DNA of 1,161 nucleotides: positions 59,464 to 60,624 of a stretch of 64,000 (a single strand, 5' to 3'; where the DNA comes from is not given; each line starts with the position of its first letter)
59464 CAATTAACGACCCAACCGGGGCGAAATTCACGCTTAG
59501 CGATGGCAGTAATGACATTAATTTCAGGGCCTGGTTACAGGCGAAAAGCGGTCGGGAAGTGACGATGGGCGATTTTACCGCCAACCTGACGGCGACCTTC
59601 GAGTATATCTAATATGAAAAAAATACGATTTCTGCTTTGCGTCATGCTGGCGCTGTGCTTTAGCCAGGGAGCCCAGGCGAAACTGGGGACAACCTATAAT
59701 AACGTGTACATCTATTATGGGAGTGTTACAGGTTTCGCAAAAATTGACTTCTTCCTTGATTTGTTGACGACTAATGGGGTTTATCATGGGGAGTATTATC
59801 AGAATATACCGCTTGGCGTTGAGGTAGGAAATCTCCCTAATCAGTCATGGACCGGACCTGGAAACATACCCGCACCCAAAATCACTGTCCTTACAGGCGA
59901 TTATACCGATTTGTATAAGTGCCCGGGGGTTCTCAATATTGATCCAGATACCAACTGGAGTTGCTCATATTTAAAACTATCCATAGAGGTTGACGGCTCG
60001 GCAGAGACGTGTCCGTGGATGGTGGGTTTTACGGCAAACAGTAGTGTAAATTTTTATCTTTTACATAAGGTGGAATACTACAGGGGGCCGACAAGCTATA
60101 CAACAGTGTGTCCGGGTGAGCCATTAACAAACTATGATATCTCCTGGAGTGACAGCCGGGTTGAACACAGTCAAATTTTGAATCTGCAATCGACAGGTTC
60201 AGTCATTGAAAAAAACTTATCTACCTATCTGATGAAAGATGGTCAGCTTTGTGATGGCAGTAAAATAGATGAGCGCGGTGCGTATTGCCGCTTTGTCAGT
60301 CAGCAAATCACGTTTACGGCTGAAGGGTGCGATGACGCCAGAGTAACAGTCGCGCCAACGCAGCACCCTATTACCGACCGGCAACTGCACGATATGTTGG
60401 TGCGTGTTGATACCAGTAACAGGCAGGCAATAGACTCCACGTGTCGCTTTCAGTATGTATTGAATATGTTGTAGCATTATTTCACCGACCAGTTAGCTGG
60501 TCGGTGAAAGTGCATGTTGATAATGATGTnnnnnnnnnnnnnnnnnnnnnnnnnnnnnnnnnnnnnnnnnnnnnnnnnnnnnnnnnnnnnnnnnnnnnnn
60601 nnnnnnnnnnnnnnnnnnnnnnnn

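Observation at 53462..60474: Chaperone-usher fimbrial operon (yfc-type) with an uninterrupted 882-aa usher and a long AT-rich leader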

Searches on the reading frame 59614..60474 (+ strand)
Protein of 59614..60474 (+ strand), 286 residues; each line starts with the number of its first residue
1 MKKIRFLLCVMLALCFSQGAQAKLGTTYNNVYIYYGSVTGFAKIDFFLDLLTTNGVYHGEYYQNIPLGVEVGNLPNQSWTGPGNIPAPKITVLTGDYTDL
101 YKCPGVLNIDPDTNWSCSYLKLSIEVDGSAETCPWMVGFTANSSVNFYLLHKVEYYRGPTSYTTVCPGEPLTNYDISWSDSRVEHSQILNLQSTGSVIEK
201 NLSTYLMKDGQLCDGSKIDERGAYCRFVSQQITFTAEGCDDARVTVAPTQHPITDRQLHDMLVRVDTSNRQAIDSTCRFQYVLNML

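Call 4: search_protein_families(library=pfam, proteins=[window:59614-60474:+])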
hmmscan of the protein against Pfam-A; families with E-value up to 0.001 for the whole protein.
window:59614-60474:+ (286 aa): 1 family
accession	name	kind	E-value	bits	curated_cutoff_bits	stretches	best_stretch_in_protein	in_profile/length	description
PF11245.13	DUF2544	-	3e-66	223.8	25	1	50-286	3-246/246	Protein of unknown function (DUF2544)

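Call 50: search_solved_structures(query=window:59614-60474:+, max_evalue=1)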
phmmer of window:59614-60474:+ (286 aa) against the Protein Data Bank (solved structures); distinct sequences matched with E-value up to 1: 1.
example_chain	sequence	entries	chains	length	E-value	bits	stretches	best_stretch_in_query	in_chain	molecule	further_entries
1dby_A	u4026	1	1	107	0.023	17.5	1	61-138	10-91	CHLOROPLAST THIOREDOXIN M CH2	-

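Call 51: search_protein_families(library=ncbifam, proteins=[window:59614-60474:+])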
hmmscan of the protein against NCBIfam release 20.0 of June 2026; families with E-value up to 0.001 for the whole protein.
window:59614-60474:+ (286 aa): 0 families

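Call 55: find_homologous_proteins(query=window:59614-60474:+, max_evalue=0.00001)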
Query window:59614-60474:+ (286 aa): 131 proteins with E <= 0.00001 among 408 candidates; the best 120 are listed.
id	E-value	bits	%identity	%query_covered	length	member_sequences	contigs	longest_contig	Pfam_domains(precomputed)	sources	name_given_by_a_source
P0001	8.9e-196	667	100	100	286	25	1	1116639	PF11245.14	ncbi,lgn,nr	ncbi:DUF2544 domain-containing protein [Escherichia coli]|nr:DUF2544 domain-containing protein [Esch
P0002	2.8e-168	577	86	100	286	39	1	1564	PF11245.14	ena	-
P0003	1.5e-149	515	77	100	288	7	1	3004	PF11245.14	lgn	-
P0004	1.1e-144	499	75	100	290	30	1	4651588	PF11245.14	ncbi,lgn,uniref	ncbi:StfH/YfcO family fimbrial adhesin [Escherichia ruysiae]|uniref:StfH/YfcO family fimbrial adhesi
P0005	3.8e-143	494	76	100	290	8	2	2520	PF11245.14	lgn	-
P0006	1.2e-141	490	73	100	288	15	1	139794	PF11245.14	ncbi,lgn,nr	ncbi:DUF2544 domain-containing protein [Escherichia coli]|nr:DUF2544 domain-containing protein [Esch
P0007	2.9e-141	488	74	100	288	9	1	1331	PF11245.14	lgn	-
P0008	8.4e-141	487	71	100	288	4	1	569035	PF11245.14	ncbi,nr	ncbi:TPA: DUF2544 domain-containing protein [Escherichia coli]|nr:DUF2544 domain-containing protein 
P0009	9.4e-140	483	74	100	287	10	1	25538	PF11245.14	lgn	-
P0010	1.1e-135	470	73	100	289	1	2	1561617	PF11245.14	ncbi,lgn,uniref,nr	ncbi:StfH/YfcO family fimbrial adhesin [Escherichia sp. 93.0816]|uniref:StfH/YfcO family fimbrial ad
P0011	3.6e-135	468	72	100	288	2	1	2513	PF11245.14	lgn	-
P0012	8.1e-93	329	55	100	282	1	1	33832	PF11245.14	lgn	-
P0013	1.2e-89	319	50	100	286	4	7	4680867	PF11245.14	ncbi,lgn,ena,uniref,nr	ncbi:TPA: DUF2544 domain-containing protein [Escherichia coli]|uniref:StfH/YfcO family fimbrial adhe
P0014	2.4e-89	318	51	100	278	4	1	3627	PF11245.14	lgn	-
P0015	4.7e-88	314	51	100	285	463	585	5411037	PF11245.14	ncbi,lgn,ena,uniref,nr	ncbi:TPA: DUF2544 domain-containing protein [Escherichia coli]|uniref:DUF2544 domain-containing prot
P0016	1.4e-86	309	55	89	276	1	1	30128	PF11245.14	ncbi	ncbi:TPA: StfH/YfcO family fimbrial adhesin [Escherichia coli]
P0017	3.4e-86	308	51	100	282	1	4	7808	PF11245.14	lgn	-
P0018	9.2e-86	306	48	100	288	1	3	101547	PF11245.14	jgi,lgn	jgi:hypothetical protein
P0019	1.4e-84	302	49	100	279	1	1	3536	PF11245.14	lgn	-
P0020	3.8e-83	298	51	100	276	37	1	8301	PF11245.14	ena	-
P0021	5.3e-83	297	51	100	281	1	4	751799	PF11245.14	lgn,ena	-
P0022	4.1e-82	294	49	100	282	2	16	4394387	PF11245.14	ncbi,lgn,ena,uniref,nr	ncbi:TPA: StfH/YfcO family fimbrial adhesin [Escherichia coli]|uniref:StfH/YfcO family fimbrial adhe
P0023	2.0e-80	289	50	100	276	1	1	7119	PF11245.14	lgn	-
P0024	3.1e-80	288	47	100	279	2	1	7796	PF11245.14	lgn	-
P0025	3.6e-79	284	46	100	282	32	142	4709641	PF11245.14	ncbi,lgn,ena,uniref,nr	ncbi:StfH/YfcO family fimbrial adhesin [Escherichia coli]|uniref:StfH/YfcO family fimbrial adhesin n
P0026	7.4e-78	280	50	100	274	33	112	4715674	PF11245.14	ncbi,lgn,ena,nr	ncbi:StfH/YfcO family fimbrial adhesin [Escherichia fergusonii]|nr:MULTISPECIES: StfH/YfcO family fi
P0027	8.9e-78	280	46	100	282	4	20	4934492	PF11245.14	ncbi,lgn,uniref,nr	ncbi:StfH/YfcO family fimbrial adhesin [Escherichia fergusonii]|uniref:StfH/YfcO family fimbrial adh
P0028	3.7e-77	278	48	100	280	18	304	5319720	PF11245.14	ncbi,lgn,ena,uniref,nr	ncbi:TPA: StfH/YfcO family fimbrial adhesin [Escherichia coli]|uniref:DUF2544 domain-containing prot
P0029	1.4e-75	273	48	100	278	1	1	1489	PF11245.14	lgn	-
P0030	6.4e-75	271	47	100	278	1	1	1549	PF11245.14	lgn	-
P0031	6.9e-75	270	46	100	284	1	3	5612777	PF11245.14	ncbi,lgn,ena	ncbi:StfH/YfcO family fimbrial adhesin [Pseudocitrobacter corydidari]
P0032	8.4e-75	270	52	91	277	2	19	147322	PF11245.14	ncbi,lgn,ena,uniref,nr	ncbi:StfH/YfcO family fimbrial adhesin [Escherichia coli]|uniref:StfH/YfcO family fimbrial adhesin n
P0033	9.8e-75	270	44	100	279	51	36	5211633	PF11245.14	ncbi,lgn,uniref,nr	ncbi:TPA: DUF2544 domain-containing protein [Escherichia coli]|uniref:StfH/YfcO family fimbrial adhe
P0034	1.4e-74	269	47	100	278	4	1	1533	PF11245.14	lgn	-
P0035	2.5e-74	269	47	100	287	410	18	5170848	PF11245.14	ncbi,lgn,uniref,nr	ncbi:StfH/YfcO family fimbrial adhesin [Escherichia coli]|uniref:DUF2544 domain-containing protein n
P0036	3.7e-74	268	46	100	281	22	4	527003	PF11245.14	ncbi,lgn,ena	-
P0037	3.0e-73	265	48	100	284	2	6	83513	PF11245.14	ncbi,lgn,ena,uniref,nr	ncbi:StfH/YfcO family fimbrial adhesin [Escherichia coli]|uniref:StfH/YfcO family fimbrial adhesin n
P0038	6.5e-73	264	47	100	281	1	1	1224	PF11245.14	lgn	-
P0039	9.6e-73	263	45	100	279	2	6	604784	PF11245.14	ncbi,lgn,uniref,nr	ncbi:YfcO family protein [Escherichia coli]|uniref:StfH/YfcO family fimbrial adhesin n=1 Tax=Escheri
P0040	9.7e-73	263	46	100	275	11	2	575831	PF11245.14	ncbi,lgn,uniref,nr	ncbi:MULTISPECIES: StfH/YfcO family fimbrial adhesin [unclassified Escherichia]|uniref:StfH/YfcO fam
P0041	1.0e-72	263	48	100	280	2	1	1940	PF11245.14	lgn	-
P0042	1.9e-72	262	47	100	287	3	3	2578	PF11245.14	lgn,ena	-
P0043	2.5e-72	262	48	100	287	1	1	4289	PF11245.14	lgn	-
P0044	2.5e-72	262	45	100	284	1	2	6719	PF11245.14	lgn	-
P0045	7.5e-72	260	47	100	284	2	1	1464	PF11245.14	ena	-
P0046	8.8e-72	260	47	100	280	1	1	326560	PF11245.14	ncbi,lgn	-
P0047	1.3e-71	260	47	100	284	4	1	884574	PF11245.14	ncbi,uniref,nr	ncbi:DUF2544 domain-containing protein [Escherichia coli]|uniref:StfH/YfcO family fimbrial adhesin n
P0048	1.9e-71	259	46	100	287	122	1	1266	PF11245.14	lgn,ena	-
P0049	1.9e-71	259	44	100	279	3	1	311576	PF11245.14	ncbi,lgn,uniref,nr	ncbi:StfH/YfcO family fimbrial adhesin [Escherichia albertii]|uniref:StfH/YfcO family fimbrial adhes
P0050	1.9e-71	259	48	100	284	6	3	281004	PF11245.14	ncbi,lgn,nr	ncbi:DUF2544 domain-containing protein [Escherichia coli]|nr:DUF2544 domain-containing protein [Esch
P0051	4.1e-71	258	44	100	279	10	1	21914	PF11245.14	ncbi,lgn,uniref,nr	ncbi:StfH/YfcO family fimbrial adhesin [Escherichia albertii]|uniref:StfH/YfcO family fimbrial adhes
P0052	9.7e-71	257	45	100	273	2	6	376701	PF11245.14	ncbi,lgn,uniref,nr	ncbi:hypothetical protein CRG95_18505 [Escherichia sp. E4208]|uniref:StfH/YfcO family fimbrial adhes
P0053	2.7e-70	255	44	100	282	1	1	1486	PF11245.14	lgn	-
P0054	3.5e-70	255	46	100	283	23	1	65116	PF11245.14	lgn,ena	-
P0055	4.8e-70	255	45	100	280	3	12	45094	PF11245.14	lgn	-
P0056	5.7e-70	254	45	100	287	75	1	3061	PF11245.14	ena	-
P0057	5.8e-70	254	45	100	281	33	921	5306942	PF11245.14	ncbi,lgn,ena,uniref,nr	ncbi:DUF2544 domain-containing protein [Escherichia coli]|uniref:PF11245 family protein n=1 Tax=Esch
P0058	6.4e-70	254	47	100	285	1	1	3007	PF11245.14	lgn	-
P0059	2.5e-69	252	48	90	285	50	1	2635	PF11245.14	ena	-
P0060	3.2e-69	252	46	100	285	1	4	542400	PF11245.14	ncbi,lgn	ncbi:TPA: StfH/YfcO family fimbrial adhesin [Escherichia coli]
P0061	4.1e-69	251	44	100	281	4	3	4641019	PF11245.14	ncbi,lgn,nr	ncbi:DUF2544 domain-containing protein [Escherichia coli]|nr:DUF2544 domain-containing protein [Esch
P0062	6.6e-69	251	43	100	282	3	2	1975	PF11245.14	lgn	-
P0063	7.2e-69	251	46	99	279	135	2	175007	PF11245.14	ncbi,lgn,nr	ncbi:DUF2544 domain-containing protein [Escherichia coli]|nr:DUF2544 domain-containing protein [Esch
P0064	7.2e-69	251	46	100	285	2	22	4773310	PF11245.14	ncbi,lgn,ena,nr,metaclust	ncbi:DUF2544 domain-containing protein [Escherichia coli]|nr:StfH/YfcO family fimbrial adhesin [Esch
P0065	8.5e-69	250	46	100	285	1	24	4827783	PF11245.14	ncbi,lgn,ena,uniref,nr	ncbi:StfH/YfcO family fimbrial adhesin [Escherichia coli]|uniref:StfH/YfcO family fimbrial adhesin n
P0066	9.5e-69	250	46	100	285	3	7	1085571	PF11245.14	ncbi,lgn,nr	ncbi:DUF2544 domain-containing protein [Escherichia coli]|nr:DUF2544 domain-containing protein [Esch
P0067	9.9e-69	250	46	100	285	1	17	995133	PF11245.14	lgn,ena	-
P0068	1.1e-68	250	45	100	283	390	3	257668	PF11245.14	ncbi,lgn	ncbi:StfH/YfcO family fimbrial adhesin [Escherichia coli]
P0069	1.1e-68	250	46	100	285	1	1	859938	PF11245.14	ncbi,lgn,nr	ncbi:DUF2544 domain-containing protein [Escherichia coli]|nr:DUF2544 domain-containing protein [Esch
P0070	1.8e-68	249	46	100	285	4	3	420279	PF11245.14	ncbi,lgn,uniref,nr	ncbi:TPA: DUF2544 domain-containing protein [Escherichia coli]|uniref:StfH/YfcO family fimbrial adhe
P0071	1.9e-68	249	47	92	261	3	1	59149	PF11245.14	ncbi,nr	ncbi:hypothetical protein CRU79_12115 [Escherichia sp. E4385]|nr:hypothetical protein CRU79_12115 [E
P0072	2.4e-68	249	43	100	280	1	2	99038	PF11245.14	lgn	-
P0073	3.1e-68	249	47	100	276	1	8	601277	PF11245.14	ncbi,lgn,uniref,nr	ncbi:StfH/YfcO family fimbrial adhesin [Escherichia albertii]|uniref:StfH/YfcO family fimbrial adhes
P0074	3.7e-68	248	44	100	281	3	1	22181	PF11245.14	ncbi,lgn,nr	ncbi:TPA: DUF2544 domain-containing protein [Escherichia coli]|nr:DUF2544 domain-containing protein 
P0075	3.7e-68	248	43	100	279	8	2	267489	PF11245.14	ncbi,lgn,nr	ncbi:StfH/YfcO family fimbrial adhesin [Escherichia albertii]|nr:DUF2544 domain-containing protein [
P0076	6.8e-68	247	43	100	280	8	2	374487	PF11245.14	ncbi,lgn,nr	ncbi:StfH/YfcO family fimbrial adhesin [Escherichia albertii]|nr:StfH/YfcO family fimbrial adhesin [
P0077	1.0e-67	247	45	100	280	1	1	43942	PF11245.14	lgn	-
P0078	1.2e-67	247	45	100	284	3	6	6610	PF11245.14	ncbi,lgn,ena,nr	ncbi:TPA: StfH/YfcO family fimbrial adhesin [Escherichia coli]|nr:DUF2544 domain-containing protein 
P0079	1.2e-67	247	43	100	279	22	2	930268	PF11245.14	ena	-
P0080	1.3e-67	247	46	100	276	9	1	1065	PF11245.14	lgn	-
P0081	1.4e-67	246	45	100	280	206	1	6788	PF11245.14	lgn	-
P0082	1.7e-67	246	50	87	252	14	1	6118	PF11245.14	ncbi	ncbi:TPA: StfH/YfcO family fimbrial adhesin, partial [Escherichia coli]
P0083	1.9e-67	246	45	100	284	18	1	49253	PF11245.14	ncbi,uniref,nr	ncbi:StfH/YfcO family fimbrial adhesin [Escherichia coli]|uniref:StfH/YfcO family fimbrial adhesin n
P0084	2.0e-67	246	46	100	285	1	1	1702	PF11245.14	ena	-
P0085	2.2e-67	246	44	100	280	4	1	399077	PF11245.14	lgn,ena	-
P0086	2.9e-67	245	43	100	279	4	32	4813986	PF11245.14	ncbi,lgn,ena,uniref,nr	ncbi:DUF2544 domain-containing protein [Escherichia coli]|uniref:StfH/YfcO family fimbrial adhesin n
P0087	3.5e-67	245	44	100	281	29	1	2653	PF11245.14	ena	-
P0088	3.7e-67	245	46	100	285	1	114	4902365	PF11245.14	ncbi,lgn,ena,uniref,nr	ncbi:DUF2544 domain-containing protein [Escherichia coli]|uniref:StfH/YfcO family fimbrial adhesin n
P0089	5.3e-67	245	46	100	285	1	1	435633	PF11245.14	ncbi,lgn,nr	ncbi:DUF2544 domain-containing protein [Escherichia coli]|nr:DUF2544 domain-containing protein [Esch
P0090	1.5e-66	243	45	100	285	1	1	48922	PF11245.14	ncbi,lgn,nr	ncbi:TPA: DUF2544 domain-containing protein [Escherichia coli]|nr:DUF2544 domain-containing protein 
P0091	2.2e-66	243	44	100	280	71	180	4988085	PF11245.14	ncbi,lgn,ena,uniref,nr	ncbi:DUF2544 domain-containing protein [Escherichia coli]|uniref:StfH/YfcO family fimbrial adhesin n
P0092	2.5e-66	242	45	100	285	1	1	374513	PF11245.14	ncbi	-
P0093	3.0e-66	242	43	100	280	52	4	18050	PF11245.14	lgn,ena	-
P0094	5.6e-66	241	43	100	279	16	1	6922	PF11245.14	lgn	-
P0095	4.0e-65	238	51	81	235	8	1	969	PF11245.14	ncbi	ncbi:StfH/YfcO family fimbrial adhesin, partial [Escherichia coli]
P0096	4.0e-65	238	43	100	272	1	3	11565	PF11245.14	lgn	-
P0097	1.0e-64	237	43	93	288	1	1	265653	PF11245.14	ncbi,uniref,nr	ncbi:StfH/YfcO family fimbrial adhesin [Escherichia coli]|uniref:StfH/YfcO family fimbrial adhesin n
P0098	1.1e-64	237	43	100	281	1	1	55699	PF11245.14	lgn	-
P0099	1.5e-64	236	42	100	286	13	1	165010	PF11245.14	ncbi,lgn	ncbi:DUF2544 domain-containing protein [Escherichia coli]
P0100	8.1e-64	234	44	100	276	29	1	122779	PF11245.14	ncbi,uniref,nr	ncbi:StfH/YfcO family fimbrial adhesin [Escherichia coli]|uniref:StfH/YfcO family fimbrial adhesin n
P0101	1.5e-63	233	40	100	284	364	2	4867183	PF11245.14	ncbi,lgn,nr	ncbi:DUF2544 domain-containing protein [Escherichia coli]|nr:DUF2544 domain-containing protein [Esch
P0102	3.0e-63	232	44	100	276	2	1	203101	PF11245.14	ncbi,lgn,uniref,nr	ncbi:StfH/YfcO family fimbrial adhesin [Pseudocitrobacter sp. 2023EL-00150]|uniref:StfH/YfcO family 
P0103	1.1e-62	230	44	100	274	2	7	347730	PF11245.14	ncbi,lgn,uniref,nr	ncbi:fimbrial adhesin YfcO [Escherichia coli]|uniref:fimbrial adhesin YfcO n=1 Tax=Escherichia coli 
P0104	7.8e-62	228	43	99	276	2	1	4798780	PF11245.14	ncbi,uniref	ncbi:StfH/YfcO family fimbrial adhesin [Escherichia albertii]|uniref:StfH/YfcO family fimbrial adhes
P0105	8.6e-62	227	43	100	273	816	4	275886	PF11245.14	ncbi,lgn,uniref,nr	ncbi:fimbrial adhesin YfcO [Escherichia coli]|uniref:fimbrial adhesin YfcO n=1 Tax=Escherichia coli 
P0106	1.0e-61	227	43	100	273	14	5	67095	PF11245.14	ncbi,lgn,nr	ncbi:DUF2544 domain-containing protein [Escherichia coli]|nr:DUF2544 domain-containing protein [Esch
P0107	3.8e-61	225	42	100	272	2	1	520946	PF11245.14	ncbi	ncbi:fimbrial adhesin YfcO [Escherichia coli]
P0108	9.7e-61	224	42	100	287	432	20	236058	PF11245.14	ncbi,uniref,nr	ncbi:TPA: StfH/YfcO family fimbrial adhesin [Escherichia coli]|uniref:DUF2544 domain-containing prot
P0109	1.6e-60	223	39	100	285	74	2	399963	PF11245.14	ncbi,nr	ncbi:TPA: DUF2544 domain-containing protein [Escherichia albertii]|nr:DUF2544 domain-containing prot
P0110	1.8e-60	223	41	100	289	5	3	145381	PF11245.14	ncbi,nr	ncbi:TPA: DUF2544 domain-containing protein [Escherichia coli]|nr:DUF2544 domain-containing protein 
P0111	2.8e-60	222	43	98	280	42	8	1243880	PF11245.14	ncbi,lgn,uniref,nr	ncbi:DUF2544 domain-containing protein [Escherichia coli]|uniref:StfH/YfcO family fimbrial adhesin n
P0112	5.2e-60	222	41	100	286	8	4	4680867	PF11245.14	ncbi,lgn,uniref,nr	ncbi:TPA: DUF2544 domain-containing protein [Escherichia coli]|uniref:StfH/YfcO family fimbrial adhe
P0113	7.7e-60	221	41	100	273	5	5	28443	PF11245.14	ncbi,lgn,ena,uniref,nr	ncbi:DUF2544 domain-containing protein [Escherichia coli]|uniref:StfH/YfcO family fimbrial adhesin n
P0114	8.9e-60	221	47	84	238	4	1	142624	PF11245.14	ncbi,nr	ncbi:DUF2544 domain-containing protein, partial [Escherichia coli]|nr:DUF2544 domain-containing prot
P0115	1.5e-59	220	42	100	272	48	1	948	PF11245.14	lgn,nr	nr:DUF2544 domain-containing protein [Escherichia coli]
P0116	1.8e-59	220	46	91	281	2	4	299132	PF11245.14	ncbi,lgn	ncbi:DUF2544 domain-containing protein [Escherichia coli]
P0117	4.2e-59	219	42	100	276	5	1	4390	PF11245.14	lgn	-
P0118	2.9e-58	216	42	100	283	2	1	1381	PF11245.14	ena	-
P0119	1.0e-57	214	40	100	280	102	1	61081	PF11245.14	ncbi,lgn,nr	ncbi:DUF2544 domain-containing protein [Escherichia coli]|nr:DUF2544 domain-containing protein [Esch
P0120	1.2e-57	214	59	58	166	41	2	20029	PF11245.14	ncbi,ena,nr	ncbi:TPA: DUF2544 domain-containing protein [Escherichia coli]|nr:YfcO family protein [Escherichia c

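Call 59: find_encoding_contigs(protein=P0004, flank=8000, max_places=1)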
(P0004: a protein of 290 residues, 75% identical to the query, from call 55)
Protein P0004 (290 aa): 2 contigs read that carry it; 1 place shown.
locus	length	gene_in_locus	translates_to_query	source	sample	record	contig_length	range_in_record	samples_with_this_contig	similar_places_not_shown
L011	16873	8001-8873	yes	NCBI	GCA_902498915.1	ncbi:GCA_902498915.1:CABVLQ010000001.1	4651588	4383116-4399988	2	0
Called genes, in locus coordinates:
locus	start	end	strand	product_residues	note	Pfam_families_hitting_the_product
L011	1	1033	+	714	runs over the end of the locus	PF00378:ECH_1, PF16113:ECH_2, PF02737:3HCDH_N, PF00725:3HCDH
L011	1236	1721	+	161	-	PF00300:His_Phos_1 (weak)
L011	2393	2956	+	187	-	PF00419:Fimbrial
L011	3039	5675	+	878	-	PF13954:PapC_N, PF00577:Usher, PF13953:PapC_C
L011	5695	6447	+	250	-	PF00345:PapD_N, PF02753:PapD_C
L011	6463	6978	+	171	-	PF00419:Fimbrial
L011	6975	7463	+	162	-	PF00419:Fimbrial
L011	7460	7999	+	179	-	PF00419:Fimbrial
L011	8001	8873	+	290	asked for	PF11245:DUF2544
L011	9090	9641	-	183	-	PF01713:Smr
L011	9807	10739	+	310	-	PF02475:TRM5-TYW2_MTfase (weak), PF03602:Cons_hypoth95 (faint), PF05175:MTS, PF06325:PrmA, PF09445:Methyltransf_15 (weak), PF13649:Methyltransf_25, PF13847:Methyltransf_31, PF08242:Methyltransf_12 (weak), +1 more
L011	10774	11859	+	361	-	PF01264:Chorismate_synt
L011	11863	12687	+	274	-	PF03411:Peptidase_M74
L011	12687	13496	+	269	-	PF01925:TauE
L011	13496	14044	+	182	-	PF04315:EpmC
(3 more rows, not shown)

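Call 61: find_encoding_contigs(protein=P0026, flank=8000, max_places=1)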
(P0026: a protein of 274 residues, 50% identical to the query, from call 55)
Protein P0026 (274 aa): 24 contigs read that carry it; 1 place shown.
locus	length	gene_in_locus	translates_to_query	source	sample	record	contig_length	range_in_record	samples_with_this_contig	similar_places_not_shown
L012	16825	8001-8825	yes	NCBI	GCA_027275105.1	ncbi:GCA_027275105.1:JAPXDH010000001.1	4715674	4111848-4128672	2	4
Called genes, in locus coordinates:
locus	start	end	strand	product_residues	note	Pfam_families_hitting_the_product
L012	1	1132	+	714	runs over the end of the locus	PF00378:ECH_1, PF16113:ECH_2, PF02737:3HCDH_N, PF00725:3HCDH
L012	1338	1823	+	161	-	PF00300:His_Phos_1 (weak)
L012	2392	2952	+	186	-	PF00419:Fimbrial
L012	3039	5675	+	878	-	PF13954:PapC_N, PF00577:Usher, PF13953:PapC_C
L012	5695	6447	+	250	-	PF00345:PapD_N, PF02753:PapD_C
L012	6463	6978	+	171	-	PF00419:Fimbrial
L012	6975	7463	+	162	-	PF00419:Fimbrial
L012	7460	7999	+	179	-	PF00419:Fimbrial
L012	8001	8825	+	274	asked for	PF11245:DUF2544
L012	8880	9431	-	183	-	PF01713:Smr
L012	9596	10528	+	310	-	PF02475:TRM5-TYW2_MTfase (weak), PF03602:Cons_hypoth95 (faint), PF05175:MTS, PF06325:PrmA, PF09445:Methyltransf_15 (weak), PF13649:Methyltransf_25, PF13847:Methyltransf_31, PF08242:Methyltransf_12 (weak), +1 more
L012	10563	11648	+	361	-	PF01264:Chorismate_synt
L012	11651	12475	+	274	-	PF03411:Peptidase_M74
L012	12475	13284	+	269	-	PF01925:TauE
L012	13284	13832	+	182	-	PF04315:EpmC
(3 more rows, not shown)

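Call 62: find_encoding_contigs(protein=P0049, flank=8000, max_places=1)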
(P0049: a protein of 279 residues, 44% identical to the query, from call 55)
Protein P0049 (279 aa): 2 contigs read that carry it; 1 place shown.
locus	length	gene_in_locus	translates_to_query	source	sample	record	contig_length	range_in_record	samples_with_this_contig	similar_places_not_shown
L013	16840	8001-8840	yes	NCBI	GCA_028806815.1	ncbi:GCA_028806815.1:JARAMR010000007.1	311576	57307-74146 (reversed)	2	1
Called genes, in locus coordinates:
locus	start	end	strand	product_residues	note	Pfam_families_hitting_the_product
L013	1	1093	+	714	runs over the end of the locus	PF00378:ECH_1, PF16113:ECH_2, PF02737:3HCDH_N, PF00725:3HCDH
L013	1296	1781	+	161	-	PF00300:His_Phos_1 (weak)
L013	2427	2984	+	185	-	-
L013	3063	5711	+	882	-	PF13954:PapC_N, PF00577:Usher, PF13953:PapC_C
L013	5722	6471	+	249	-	PF00345:PapD_N, PF02753:PapD_C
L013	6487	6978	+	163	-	PF00419:Fimbrial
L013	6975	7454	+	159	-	PF00419:Fimbrial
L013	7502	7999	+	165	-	PF00419:Fimbrial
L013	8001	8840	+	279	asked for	PF11245:DUF2544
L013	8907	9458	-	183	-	PF01713:Smr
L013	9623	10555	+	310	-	PF02475:TRM5-TYW2_MTfase (weak), PF13489:Methyltransf_23 (weak), PF05175:MTS, PF06325:PrmA, PF09445:Methyltransf_15 (weak), PF13649:Methyltransf_25, PF13847:Methyltransf_31, PF08242:Methyltransf_12 (weak), +1 more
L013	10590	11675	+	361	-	PF01264:Chorismate_synt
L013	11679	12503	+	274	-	PF03411:Peptidase_M74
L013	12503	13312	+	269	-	PF01925:TauE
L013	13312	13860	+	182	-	PF04315:EpmC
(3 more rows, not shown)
